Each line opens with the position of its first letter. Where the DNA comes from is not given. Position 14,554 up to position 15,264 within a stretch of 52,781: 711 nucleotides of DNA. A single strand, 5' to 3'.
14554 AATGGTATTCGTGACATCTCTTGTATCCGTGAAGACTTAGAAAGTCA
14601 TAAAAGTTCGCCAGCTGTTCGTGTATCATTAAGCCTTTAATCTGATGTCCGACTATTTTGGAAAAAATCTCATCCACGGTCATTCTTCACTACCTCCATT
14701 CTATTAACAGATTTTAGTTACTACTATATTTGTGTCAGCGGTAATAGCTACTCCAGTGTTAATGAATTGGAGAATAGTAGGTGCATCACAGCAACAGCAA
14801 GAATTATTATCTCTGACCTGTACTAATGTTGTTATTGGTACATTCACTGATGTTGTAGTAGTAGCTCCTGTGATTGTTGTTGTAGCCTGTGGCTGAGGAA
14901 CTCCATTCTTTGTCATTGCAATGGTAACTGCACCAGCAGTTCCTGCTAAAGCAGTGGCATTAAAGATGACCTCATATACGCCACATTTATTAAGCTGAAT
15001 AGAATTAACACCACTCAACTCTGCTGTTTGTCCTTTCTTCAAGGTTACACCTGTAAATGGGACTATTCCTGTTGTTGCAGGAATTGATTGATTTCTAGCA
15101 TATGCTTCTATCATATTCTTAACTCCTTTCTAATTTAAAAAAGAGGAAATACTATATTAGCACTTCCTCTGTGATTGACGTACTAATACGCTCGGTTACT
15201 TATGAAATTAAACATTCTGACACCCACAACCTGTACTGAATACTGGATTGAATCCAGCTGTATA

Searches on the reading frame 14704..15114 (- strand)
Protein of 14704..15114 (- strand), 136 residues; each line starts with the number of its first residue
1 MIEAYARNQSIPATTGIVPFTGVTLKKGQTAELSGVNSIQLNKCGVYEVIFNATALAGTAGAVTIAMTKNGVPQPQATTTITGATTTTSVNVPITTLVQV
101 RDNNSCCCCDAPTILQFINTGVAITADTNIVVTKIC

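Call 3: search_protein_families(library=pfam, proteins=[window:14704-15114:-], max_evalue=1)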
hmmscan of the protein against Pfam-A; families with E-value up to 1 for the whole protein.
window:14704-15114:- (136 aa): 2 families
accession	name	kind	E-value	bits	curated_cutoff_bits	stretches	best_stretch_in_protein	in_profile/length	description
PF18573.7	BclA_C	-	0.0024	18.2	38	1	16-92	17-91/128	BclA C-terminal domain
PF08592.16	Anthrone_oxy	-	0.22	12.2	27.3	1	52-105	12-64/106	Anthrone oxygenase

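Call 4: search_protein_families(library=phrogs, proteins=[window:14704-15114:-], max_evalue=0.1)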
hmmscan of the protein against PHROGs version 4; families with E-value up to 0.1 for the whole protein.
window:14704-15114:- (136 aa): 0 families

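Call 9: search_solved_structures(query=window:14704-15114:-, max_evalue=10, show_alignments=2)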
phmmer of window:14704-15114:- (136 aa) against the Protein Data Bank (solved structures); distinct sequences matched with E-value up to 10: 1.
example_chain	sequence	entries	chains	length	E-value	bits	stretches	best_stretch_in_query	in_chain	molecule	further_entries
5lxk_A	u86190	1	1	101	0.13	15.5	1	51-114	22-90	Decoration protein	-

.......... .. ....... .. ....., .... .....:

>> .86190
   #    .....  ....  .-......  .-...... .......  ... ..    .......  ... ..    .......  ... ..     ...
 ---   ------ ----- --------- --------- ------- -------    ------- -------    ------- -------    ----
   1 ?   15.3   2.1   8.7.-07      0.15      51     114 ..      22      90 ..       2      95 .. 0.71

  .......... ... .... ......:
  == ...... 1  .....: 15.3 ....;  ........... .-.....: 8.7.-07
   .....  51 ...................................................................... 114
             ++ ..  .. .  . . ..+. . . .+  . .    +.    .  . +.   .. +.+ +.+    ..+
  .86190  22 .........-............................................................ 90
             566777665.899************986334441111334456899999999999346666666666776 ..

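Call 10: search_dna_similar(query=window:14704-15114:-, collection=phages, mode=protein, max_evalue=0.01, max_rows=30)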
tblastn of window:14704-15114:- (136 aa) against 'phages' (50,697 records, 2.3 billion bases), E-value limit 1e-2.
No match.

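Call 16: search_protein_families(library=ncbifam, proteins=[window:14704-15114:-], max_evalue=1)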
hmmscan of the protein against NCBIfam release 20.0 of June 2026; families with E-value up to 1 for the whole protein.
window:14704-15114:- (136 aa): 0 families

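Call 17: find_homologous_proteins(query=window:14704-15114:-, max_evalue=0.01)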
Query window:14704-15114:- (136 aa): 338 proteins with E <= 0.01 among 376 candidates; the best 120 are listed.
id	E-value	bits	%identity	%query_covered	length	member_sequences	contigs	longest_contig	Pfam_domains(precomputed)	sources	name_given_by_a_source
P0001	2.6e-77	275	99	100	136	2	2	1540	-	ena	-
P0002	9.4e-77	273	98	100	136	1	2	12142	-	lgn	-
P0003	1.2e-74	266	94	100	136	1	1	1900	-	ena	-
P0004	1.2e-74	266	93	100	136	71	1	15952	-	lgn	-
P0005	2.6e-73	262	93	100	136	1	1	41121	-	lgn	-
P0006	2.9e-72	258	90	100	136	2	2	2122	-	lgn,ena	-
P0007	3.1e-72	258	92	100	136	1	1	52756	-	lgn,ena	-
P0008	8.9e-72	257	90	100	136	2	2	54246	-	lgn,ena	-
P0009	3.8e-71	255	90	100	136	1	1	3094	-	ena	-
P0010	5.7e-71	254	89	100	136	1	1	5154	-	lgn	-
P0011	8.1e-61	221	79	100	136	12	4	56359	-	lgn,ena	-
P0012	8.2e-61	221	79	100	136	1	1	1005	-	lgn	-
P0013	1.2e-60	221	79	100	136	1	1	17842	-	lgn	-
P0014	1.3e-60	221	79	100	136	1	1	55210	-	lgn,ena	-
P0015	1.7e-60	220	79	100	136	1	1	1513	-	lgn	-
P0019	4.5e-60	219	76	100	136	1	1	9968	PF18573.8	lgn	-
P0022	6.9e-59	215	75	100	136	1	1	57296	-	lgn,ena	-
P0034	4.3e-55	203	68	100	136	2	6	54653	-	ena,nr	nr:MAG TPA: hypothetical protein [Caudoviricetes sp.]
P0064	4.5e-45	170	59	100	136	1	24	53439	-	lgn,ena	-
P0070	6.8e-44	167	64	100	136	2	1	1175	PF18573.8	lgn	-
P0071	1.6e-43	166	62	100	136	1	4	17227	PF18573.8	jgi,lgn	jgi:hypothetical protein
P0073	5.3e-43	164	63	100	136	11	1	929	PF18573.8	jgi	jgi:hypothetical protein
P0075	8.0e-42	160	60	100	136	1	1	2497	PF18573.8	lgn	-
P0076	8.1e-42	160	61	100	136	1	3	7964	PF18573.8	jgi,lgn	jgi:hypothetical protein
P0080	1.5e-35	140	55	99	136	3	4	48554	PF18573.8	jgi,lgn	jgi:hypothetical protein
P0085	1.6e-30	124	49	100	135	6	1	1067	PF18573.8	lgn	-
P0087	3.7e-30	122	54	100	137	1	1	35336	PF18573.8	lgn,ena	-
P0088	3.3e-29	119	50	100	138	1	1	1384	PF18573.8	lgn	-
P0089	1.3e-28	117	53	99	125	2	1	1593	PF18573.8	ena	-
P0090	1.5e-28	117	48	100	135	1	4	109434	PF18573.8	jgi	jgi:hypothetical protein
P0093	1.8e-27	114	52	99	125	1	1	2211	PF18573.8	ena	-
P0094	2.3e-27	113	50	100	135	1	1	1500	PF18573.8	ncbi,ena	-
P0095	3.2e-27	113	51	100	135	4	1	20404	PF18573.8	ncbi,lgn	-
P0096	3.5e-27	113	46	100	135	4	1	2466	PF18573.8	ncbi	-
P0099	3.8e-27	113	47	100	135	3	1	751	PF18573.8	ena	-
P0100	1.3e-26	111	49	100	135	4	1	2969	PF18573.8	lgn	-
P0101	1.7e-26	111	52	99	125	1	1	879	PF18573.8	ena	-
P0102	3.5e-26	109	51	99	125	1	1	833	PF18573.8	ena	-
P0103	4.8e-26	109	50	99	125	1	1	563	PF18573.8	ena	-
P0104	1.2e-25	108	49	100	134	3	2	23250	PF18573.8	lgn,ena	-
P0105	1.3e-25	108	47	100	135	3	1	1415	PF18573.8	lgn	-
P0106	2.0e-25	107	44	100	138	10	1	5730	PF18573.8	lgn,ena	-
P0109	1.1e-24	105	49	100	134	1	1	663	PF18573.8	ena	-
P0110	1.7e-24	104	46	100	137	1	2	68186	PF18573.8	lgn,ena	-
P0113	1.0e-23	102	47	99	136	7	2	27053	PF18573.8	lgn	-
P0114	1.3e-23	101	50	100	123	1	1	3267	PF18573.8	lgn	-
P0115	2.5e-23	100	47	99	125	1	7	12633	PF18573.8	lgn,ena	-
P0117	2.7e-23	100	50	99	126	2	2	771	PF18573.8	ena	-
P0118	3.0e-23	100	48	99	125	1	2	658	PF18573.8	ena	-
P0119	3.5e-23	100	49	99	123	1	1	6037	PF18573.8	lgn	-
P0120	3.6e-23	100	49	99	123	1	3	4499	PF18573.8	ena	-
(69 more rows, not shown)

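Call 20: search_solved_structures(query=A1, max_evalue=10, show_alignments=3)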
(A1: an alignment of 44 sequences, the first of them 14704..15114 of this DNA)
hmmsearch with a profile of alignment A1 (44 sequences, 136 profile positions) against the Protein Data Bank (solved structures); distinct sequences matched with E-value up to 10: 5.
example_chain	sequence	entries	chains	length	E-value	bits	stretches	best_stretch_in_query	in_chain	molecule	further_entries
3twi_A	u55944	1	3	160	0.033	17.3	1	13-81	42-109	BclA protein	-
2z5w_A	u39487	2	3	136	0.041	17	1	13-77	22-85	BclA protein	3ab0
2r6q_A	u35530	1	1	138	0.047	16.8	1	13-74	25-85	BclA protein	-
3tyj_A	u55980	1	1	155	0.077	16.1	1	13-76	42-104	BclA protein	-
1wck_A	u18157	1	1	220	0.12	15.5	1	13-72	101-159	BCLA PROTEIN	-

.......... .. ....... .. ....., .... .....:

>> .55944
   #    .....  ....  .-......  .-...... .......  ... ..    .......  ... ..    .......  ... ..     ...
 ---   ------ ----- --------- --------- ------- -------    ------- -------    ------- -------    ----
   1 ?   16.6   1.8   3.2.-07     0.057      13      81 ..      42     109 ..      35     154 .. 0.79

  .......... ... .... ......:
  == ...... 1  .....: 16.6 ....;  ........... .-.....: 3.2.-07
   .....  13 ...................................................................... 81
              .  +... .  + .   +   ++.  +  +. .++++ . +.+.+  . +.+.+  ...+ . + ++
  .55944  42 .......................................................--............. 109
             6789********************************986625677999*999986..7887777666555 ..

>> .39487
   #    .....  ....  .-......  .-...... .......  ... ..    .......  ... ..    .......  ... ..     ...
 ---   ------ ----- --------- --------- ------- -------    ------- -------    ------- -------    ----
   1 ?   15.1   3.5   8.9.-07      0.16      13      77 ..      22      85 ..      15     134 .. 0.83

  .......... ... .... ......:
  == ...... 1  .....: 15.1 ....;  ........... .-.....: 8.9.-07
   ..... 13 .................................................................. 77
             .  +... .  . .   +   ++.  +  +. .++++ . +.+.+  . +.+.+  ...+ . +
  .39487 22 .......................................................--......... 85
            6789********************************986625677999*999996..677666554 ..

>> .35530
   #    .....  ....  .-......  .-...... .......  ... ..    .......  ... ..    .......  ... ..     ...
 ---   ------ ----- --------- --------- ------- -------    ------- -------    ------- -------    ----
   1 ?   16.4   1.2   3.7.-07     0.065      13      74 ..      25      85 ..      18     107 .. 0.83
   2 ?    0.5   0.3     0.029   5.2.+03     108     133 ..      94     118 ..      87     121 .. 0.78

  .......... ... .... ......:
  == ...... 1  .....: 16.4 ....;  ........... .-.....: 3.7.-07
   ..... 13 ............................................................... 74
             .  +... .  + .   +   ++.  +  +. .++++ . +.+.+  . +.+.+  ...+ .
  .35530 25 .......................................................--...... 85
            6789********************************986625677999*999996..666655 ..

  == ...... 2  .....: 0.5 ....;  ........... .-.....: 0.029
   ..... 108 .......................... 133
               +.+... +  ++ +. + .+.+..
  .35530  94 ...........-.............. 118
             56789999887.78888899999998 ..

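Call 21: search_protein_families(library=pfam, alignment_id=A1, max_evalue=0.01)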
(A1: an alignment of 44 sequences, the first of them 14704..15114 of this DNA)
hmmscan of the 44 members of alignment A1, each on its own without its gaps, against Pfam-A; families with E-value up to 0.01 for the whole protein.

A. member 1, window:14704-15114:- (136 aa): 1 family
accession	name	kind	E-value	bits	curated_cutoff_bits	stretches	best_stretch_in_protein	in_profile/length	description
PF18573.7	BclA_C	-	0.0024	18.2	38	1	16-92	17-91/128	BclA C-terminal domain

B. families by the number of members that match (of 44 scanned): 4 families
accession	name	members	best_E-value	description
PF18573.7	BclA_C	35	4.9e-10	BclA C-terminal domain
PF15667.11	CMIP6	1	0.0022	Ciliary microtubule inner protein 6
PF14939.11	DCAF15_WD40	1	0.0028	DDB1-and CUL4-substrate receptor 15, WD repeat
PF05475.17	Chlam_vir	1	0.0041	Pgp3 C-terminal domain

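Call 24: predict_structure(alignment_id=A1)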
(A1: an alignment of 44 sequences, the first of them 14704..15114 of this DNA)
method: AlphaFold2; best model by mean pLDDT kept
length: 136 residues; sequences in the alignment: 44
mean_pLDDT: 92.9   pTM: 0.85
mean pLDDT of the five models: 92.9, 92.8, 91.7, 90.9, 90.6
residues with pLDDT >= 90: 111; 70-90: 22; 50-70: 3; < 50: 0
segments of 3 or more residues with pLDDT < 50: none
pLDDT, mean of each block of 10 residues (from residue 1): 96 94 89 91 94 97 96 95 95 96 73 93 97 94
secondary structure, 60 per line:
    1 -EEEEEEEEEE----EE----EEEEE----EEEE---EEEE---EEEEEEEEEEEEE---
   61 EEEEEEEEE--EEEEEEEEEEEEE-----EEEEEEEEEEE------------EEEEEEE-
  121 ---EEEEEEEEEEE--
elements in order: E2-11 E22-26 E31-34 E38-41 E45-57 E61-69 E72-84 E90-100 E113-119 E124-134

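Call 27: fold_search(model_id=the predicted structure, library=pdb)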
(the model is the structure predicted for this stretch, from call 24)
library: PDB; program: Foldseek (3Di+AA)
matches with E <= 10: 1502; with E <= 0.001: 146
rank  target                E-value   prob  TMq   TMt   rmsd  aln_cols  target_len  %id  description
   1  9h38_R                3.1e-07  1.00  0.70  0.68   2.9       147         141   18  C-terminal domain of the F-ENA tip fibrillum F-BclA from Bacillus thuringiensis (released 2025-03-12)
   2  3tyj                  3.2e-07  1.00  0.75  0.75   2.6       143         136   16  Bacillus collagen-like protein of anthracis P159S mutant (released 2012-03-14)
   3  2z5w                  4.0e-07  1.00  0.73  0.73   2.6       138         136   17  tBclA, a recombinant spore surface protein from Bacillus anthracis (released 2008-04-22)
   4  3twi_A                4.4e-07  1.00  0.79  0.79   2.2       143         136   17  Variable Lymphocyte Receptor Recognition of the Immunodominant Glycoprotein of Bacillus anthracis Spores (released 2012-03-14)
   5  2r6q                  4.4e-07  1.00  0.76  0.75   2.9       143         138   16  Crystal Structure of BclA-island Construct (released 2009-03-10)
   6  9h38_M                4.9e-07  1.00  0.70  0.71   3.0       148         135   19  C-terminal domain of the F-ENA tip fibrillum F-BclA from Bacillus thuringiensis (released 2025-03-12)
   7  1wck                  6.4e-07  1.00  0.73  0.73   2.6       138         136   16  Crystal structure of the C-terminal domain of BclA, the major antigen of the exosporium of the Bacillus anthracis spore. (released 2005-10-25)
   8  9h38_K                6.4e-07  1.00  0.66  0.65   3.5       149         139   19  C-terminal domain of the F-ENA tip fibrillum F-BclA from Bacillus thuringiensis (released 2025-03-12)
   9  9h38_A                9.2e-07  1.00  0.67  0.66   3.2       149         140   19  C-terminal domain of the F-ENA tip fibrillum F-BclA from Bacillus thuringiensis (released 2025-03-12)
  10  9h38_B                1.2e-06  1.00  0.69  0.69   3.3       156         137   18  C-terminal domain of the F-ENA tip fibrillum F-BclA from Bacillus thuringiensis (released 2025-03-12)
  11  9h38_L                1.6e-06  1.00  0.69  0.68   3.0       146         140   19  C-terminal domain of the F-ENA tip fibrillum F-BclA from Bacillus thuringiensis (released 2025-03-12)
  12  9k09_A                4.7e-06  1.00  0.67  0.28   4.2       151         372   10  Cyanophage A4 portal-tail complex (released 2025-04-09)
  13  9h38_S                5.8e-06  1.00  0.75  0.74   2.7       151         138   18  C-terminal domain of the F-ENA tip fibrillum F-BclA from Bacillus thuringiensis (released 2025-03-12)
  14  8d02                  1.1e-05  1.00  0.74  0.69   3.7       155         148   12  Crystal Structure of Bacillus anthracis BxpB (released 2023-05-24)
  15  6a3v_I                1.1e-05  1.00  0.57  0.54   4.9       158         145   13  Complex structure of human 4-1BB and 4-1BBL (released 2018-10-10)
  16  7r5i_A                1.3e-05  1.00  0.70  0.68   3.7       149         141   14  High resolution Crystal structure of ExsFA, a Bacillus cereus spore exosporium protein (released 2023-08-23)
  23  8ke9_A                1.8e-05  1.00  0.66  0.44   4.3       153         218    9  The CBD domain of cyanophage A-1(L) short tail fiber (released 2024-04-10)
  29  9eul                  2.9e-05  1.00  0.59  0.25   4.5       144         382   14  Cryo-EM structure of Staphylococcus aureus bacteriophage phi812 central spike protein - knob and petal domains (released 2025-04-09)
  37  7r5i_B                3.8e-05  1.00  0.68  0.65   3.7       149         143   14  High resolution Crystal structure of ExsFA, a Bacillus cereus spore exosporium protein (released 2023-08-23)
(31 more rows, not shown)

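Call 65: fold_search(model_id=the predicted structure, library=viral)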
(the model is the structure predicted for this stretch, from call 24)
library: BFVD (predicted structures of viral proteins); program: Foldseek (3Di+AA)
matches with E <= 10: 1902; with E <= 0.001: 360
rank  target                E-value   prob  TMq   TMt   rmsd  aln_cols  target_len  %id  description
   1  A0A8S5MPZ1            2.6e-11  1.00  0.89  0.92   1.6       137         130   24  Uncharacterized protein [Podoviridae sp. ctoqT5]
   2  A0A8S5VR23            2.4e-10  1.00  0.84  0.84   2.5       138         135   22  (no name in the UniProt tables at hand)
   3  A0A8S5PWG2            9.3e-10  1.00  0.87  0.86   1.8       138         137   23  Uncharacterized protein [Myoviridae sp. ctWiL39]
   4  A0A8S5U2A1            1.0e-09  1.00  0.86  0.87   1.8       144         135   18  Uncharacterized protein [Siphoviridae sp. ctqzz19]
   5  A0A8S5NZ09            1.1e-09  1.00  0.80  0.76   2.9       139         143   21  Uncharacterized protein [Siphoviridae sp. ctiMP24]
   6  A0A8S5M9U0            1.7e-09  1.00  0.82  0.81   2.3       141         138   26  Uncharacterized protein [Siphoviridae sp. ctv4j104]
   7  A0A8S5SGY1            3.1e-09  1.00  0.81  0.77   2.5       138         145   17  BclA protein [Siphoviridae sp. ctzyE57]
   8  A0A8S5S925            5.5e-09  1.00  0.87  0.83   2.5       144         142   24  BclA protein [Phage sp. ctGns7]
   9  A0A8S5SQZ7            7.6e-09  1.00  0.84  0.77   3.6       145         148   22  Uncharacterized protein [Phage sp. ctPjm15]
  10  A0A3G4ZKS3            1.7e-08  1.00  0.76  0.77   2.7       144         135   19  Uncharacterized protein [Terrestrivirus sp.]
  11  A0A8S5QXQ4            3.0e-08  1.00  0.79  0.70   4.0       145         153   15  Uncharacterized protein [Siphoviridae sp. ct9lR64]
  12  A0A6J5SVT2            6.5e-08  1.00  0.70  0.38   4.2       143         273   19  Uncharacterized protein [uncultured Caudovirales phage]
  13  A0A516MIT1            6.5e-08  1.00  0.66  0.27   3.9       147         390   20  (no name in the UniProt tables at hand)
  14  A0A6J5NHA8            9.4e-08  1.00  0.75  0.17   3.1       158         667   15  Collagen triple helix repeat [uncultured Caudovirales phage]
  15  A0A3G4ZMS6            9.4e-08  1.00  0.68  0.68   3.9       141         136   17  C1q domain-containing protein [Terrestrivirus sp.]
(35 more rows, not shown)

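Call 73: find_encoding_contigs(protein=P0090, flank=8000, max_places=2)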
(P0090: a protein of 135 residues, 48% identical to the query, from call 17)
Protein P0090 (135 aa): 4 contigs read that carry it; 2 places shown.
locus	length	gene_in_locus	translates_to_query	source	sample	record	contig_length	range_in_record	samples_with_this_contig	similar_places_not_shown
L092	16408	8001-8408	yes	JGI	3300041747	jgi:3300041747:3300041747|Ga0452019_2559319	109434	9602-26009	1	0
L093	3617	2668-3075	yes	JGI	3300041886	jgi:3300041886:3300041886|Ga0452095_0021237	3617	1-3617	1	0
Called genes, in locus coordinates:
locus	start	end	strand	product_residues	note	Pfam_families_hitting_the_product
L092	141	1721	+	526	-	PF11443:DUF2828, PF25043:DUF7788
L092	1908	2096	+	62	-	-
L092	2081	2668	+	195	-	-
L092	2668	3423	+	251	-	-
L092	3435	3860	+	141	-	-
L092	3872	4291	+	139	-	-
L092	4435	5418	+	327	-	PF02899:Phage_int_SAM_1 (weak), PF13495:Phage_int_SAM_4, PF00589:Phage_integrase, PF22823:MrpR_C_cat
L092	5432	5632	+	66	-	-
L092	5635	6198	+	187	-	-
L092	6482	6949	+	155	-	-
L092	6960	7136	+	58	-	-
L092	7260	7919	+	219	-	-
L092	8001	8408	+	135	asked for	PF18573:BclA_C (weak)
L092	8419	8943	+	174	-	-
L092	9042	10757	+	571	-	-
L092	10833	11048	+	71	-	-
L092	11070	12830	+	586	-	-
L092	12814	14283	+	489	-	-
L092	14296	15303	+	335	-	-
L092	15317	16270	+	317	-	-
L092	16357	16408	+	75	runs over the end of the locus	-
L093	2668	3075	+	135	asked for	PF18573:BclA_C (weak)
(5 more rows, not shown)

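Call 74: find_encoding_contigs(protein=P0110, flank=8000, max_places=2)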
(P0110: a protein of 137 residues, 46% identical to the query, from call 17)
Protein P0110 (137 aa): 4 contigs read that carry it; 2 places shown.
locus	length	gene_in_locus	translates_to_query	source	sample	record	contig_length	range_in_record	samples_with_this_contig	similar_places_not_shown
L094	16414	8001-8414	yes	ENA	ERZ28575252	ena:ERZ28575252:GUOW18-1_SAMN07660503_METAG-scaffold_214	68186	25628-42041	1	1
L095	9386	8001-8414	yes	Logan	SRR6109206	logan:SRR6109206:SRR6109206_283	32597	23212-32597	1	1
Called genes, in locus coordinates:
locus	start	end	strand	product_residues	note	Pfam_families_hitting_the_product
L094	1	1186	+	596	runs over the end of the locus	-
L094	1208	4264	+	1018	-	PF07523:Big_3 (weak), PF19789:DUF6273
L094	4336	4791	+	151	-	-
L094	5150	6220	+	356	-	PF00078:RVT_1 (weak)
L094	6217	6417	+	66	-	-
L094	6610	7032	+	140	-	-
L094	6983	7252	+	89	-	-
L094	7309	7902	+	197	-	-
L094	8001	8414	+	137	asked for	PF18573:BclA_C (weak)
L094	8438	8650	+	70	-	-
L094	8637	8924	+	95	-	-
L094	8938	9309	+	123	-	-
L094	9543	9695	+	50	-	-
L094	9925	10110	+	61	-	-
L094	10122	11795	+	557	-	PF04851:ResIII, PF00176:SNF2-rel_dom, PF00271:Helicase_C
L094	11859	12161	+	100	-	-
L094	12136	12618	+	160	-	-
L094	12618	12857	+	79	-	-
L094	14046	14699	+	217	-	-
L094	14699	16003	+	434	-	PF03796:DnaB_C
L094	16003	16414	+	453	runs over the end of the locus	PF04851:ResIII (weak), PF00176:SNF2-rel_dom, PF00270:DEAD (weak), PF00271:Helicase_C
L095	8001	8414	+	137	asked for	PF18573:BclA_C (weak)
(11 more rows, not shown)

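Call 102: find_encoding_contigs(protein=P0011, flank=10000, max_places=1)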
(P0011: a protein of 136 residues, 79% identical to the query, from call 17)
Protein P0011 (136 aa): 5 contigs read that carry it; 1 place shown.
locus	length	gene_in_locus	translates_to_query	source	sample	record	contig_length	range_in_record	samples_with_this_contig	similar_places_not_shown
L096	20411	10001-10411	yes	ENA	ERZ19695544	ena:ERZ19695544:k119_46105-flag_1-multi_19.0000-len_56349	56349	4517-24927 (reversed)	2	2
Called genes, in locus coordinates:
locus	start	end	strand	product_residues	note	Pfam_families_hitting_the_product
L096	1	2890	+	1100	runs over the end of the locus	PF20667:Sec10_N (faint)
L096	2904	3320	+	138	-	PF20458:DUF6711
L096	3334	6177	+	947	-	-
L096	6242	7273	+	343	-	-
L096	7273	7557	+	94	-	PF16079:Phage_holin_5_2 (weak)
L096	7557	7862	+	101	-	-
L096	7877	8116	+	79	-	-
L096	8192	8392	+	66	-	-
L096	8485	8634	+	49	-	-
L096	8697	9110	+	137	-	-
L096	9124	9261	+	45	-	-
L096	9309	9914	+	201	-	-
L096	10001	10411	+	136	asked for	-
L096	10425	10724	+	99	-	-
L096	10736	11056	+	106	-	-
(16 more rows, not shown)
